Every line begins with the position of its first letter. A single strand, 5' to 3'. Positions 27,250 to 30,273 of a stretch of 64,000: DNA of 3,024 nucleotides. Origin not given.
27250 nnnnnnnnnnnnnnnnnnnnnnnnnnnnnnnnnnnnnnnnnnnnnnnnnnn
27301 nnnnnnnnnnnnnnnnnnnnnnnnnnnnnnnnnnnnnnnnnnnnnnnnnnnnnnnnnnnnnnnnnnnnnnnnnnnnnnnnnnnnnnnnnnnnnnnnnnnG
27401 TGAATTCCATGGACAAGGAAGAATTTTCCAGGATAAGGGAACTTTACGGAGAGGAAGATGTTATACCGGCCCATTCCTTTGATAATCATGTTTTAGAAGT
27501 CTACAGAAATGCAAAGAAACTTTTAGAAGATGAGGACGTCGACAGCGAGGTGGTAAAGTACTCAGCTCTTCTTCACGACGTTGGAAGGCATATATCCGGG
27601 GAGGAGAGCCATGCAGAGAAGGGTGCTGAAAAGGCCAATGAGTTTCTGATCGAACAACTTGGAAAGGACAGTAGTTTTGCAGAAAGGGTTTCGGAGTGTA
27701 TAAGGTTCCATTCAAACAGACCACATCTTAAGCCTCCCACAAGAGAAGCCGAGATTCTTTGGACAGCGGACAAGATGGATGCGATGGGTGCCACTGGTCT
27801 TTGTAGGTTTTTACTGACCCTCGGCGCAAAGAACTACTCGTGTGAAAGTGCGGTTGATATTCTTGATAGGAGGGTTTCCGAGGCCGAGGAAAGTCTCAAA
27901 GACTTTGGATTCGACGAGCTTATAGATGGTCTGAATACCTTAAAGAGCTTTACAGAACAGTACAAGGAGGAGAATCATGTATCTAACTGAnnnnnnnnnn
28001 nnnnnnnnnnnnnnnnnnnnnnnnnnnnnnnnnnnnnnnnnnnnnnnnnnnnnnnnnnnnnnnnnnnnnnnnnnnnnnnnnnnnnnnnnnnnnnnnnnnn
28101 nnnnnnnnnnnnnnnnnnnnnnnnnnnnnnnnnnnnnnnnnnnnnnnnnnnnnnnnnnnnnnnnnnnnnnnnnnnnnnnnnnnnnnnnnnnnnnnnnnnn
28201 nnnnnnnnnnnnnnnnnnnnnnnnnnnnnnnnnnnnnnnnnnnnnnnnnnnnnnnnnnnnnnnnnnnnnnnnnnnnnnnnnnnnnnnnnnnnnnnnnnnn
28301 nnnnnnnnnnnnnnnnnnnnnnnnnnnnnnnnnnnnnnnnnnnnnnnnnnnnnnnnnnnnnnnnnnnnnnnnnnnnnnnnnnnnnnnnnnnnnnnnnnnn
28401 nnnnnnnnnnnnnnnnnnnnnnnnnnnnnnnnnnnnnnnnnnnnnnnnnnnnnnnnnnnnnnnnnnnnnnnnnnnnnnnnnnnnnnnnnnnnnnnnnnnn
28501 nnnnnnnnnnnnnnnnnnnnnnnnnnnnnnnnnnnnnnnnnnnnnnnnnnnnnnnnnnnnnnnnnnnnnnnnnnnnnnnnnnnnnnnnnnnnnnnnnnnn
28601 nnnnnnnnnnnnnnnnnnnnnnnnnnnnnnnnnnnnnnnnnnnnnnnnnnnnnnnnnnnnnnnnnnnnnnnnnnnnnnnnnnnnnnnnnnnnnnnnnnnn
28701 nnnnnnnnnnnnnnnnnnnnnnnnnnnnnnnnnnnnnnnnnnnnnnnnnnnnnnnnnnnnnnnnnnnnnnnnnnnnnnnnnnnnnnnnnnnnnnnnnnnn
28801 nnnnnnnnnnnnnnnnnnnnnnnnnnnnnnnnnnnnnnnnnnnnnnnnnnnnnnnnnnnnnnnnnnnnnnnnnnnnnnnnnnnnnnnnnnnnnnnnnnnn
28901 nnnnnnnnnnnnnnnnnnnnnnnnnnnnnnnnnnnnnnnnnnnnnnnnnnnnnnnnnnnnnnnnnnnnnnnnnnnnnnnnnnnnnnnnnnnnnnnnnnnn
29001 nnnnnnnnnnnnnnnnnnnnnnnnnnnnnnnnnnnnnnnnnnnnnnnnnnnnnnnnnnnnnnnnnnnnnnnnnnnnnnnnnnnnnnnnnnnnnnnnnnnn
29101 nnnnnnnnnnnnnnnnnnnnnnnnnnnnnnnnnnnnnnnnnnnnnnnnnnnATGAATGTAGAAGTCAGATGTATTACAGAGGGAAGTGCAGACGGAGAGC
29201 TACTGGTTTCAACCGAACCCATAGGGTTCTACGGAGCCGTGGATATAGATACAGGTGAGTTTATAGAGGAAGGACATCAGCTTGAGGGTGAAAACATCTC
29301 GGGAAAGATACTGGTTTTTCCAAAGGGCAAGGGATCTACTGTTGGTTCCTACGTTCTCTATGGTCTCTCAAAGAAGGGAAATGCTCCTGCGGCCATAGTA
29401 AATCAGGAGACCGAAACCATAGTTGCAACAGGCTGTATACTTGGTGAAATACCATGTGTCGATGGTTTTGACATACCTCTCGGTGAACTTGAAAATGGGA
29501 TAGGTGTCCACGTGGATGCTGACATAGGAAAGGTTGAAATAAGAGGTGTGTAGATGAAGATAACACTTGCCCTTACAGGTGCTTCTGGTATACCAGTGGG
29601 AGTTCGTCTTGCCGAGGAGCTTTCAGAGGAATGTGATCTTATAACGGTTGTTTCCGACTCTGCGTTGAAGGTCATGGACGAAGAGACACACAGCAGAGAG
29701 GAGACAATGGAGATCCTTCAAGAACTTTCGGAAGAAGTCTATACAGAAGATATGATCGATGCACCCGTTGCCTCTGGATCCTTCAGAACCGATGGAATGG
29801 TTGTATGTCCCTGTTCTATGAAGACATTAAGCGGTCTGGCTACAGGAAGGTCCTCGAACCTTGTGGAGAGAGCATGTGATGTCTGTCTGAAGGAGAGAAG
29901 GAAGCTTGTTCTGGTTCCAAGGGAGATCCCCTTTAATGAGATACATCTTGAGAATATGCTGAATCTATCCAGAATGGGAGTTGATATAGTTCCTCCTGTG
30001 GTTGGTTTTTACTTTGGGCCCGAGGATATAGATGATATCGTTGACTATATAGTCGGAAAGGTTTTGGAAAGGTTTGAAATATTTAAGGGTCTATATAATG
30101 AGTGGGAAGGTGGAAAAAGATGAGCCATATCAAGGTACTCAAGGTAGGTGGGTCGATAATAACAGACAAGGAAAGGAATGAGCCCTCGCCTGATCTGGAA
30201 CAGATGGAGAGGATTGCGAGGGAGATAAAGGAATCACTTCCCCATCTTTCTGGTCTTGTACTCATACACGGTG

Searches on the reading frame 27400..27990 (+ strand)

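Call 34: search_protein_families(library=pfam, proteins=[window:27400-27990:+], max_evalue=0.0001)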
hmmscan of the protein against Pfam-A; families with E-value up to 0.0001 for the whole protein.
window:27400-27990:+ (196 aa): 1 family
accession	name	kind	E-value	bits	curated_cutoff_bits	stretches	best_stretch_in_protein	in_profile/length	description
PF01966.28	HD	-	6.8e-14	52.6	22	1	28-129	2-116/116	HD domain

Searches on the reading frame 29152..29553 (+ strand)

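Call 34: search_protein_families(library=pfam, proteins=[window:29152-29553:+], max_evalue=0.0001)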
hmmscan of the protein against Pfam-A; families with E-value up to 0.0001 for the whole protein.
window:29152-29553:+ (133 aa): 1 family
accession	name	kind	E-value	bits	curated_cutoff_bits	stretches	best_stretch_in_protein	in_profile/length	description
PF01989.23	AcnX_swivel_put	-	2.4e-32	111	27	1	24-103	1-80/80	Aconitase X swivel domain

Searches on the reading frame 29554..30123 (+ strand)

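Call 35: search_protein_families(library=pfam, proteins=[window:29554-30123:+], max_evalue=0.0001)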
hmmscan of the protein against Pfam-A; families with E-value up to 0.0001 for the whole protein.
window:29554-30123:+ (189 aa): 1 family
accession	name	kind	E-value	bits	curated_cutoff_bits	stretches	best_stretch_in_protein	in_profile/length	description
PF02441.25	Flavoprotein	-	1.1e-40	139.3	22.7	1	1-173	1-161/162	Flavoprotein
